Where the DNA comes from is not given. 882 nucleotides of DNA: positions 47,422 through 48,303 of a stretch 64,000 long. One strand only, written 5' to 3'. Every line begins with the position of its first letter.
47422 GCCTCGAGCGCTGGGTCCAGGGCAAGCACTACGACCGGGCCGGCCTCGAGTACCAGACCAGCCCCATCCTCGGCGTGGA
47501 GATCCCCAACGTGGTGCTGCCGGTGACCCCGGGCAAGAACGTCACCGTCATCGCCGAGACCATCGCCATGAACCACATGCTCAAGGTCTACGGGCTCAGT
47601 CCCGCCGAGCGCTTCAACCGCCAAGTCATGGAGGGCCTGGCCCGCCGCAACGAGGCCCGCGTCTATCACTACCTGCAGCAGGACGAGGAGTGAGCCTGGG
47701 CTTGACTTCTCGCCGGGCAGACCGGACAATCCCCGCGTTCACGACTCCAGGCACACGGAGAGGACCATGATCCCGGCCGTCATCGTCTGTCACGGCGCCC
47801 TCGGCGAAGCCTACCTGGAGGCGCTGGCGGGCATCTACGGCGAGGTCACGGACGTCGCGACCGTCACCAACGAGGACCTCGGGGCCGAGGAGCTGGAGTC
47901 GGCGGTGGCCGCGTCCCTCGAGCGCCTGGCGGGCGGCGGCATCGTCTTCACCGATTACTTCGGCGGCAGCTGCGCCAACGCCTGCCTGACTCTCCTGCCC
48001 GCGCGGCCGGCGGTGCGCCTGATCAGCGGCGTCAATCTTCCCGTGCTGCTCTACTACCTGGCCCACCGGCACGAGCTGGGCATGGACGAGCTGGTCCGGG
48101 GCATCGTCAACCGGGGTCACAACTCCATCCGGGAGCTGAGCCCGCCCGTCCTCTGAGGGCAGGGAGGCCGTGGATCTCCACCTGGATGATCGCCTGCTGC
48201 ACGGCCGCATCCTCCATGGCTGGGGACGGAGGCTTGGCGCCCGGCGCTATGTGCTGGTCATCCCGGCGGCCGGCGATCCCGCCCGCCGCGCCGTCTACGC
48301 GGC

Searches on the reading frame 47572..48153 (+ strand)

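Call 15: search_protein_families(library=pfam, proteins=[window:47572-48153:+], max_evalue=0.001)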
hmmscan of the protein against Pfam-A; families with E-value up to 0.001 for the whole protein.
window:47572-48153:+ (194 aa): 1 family
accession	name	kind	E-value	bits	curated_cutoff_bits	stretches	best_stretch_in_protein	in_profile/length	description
PF03610.21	EIIA-man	-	1.5e-12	48.1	21.4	1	70-178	3-115/116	PTS system fructose IIA component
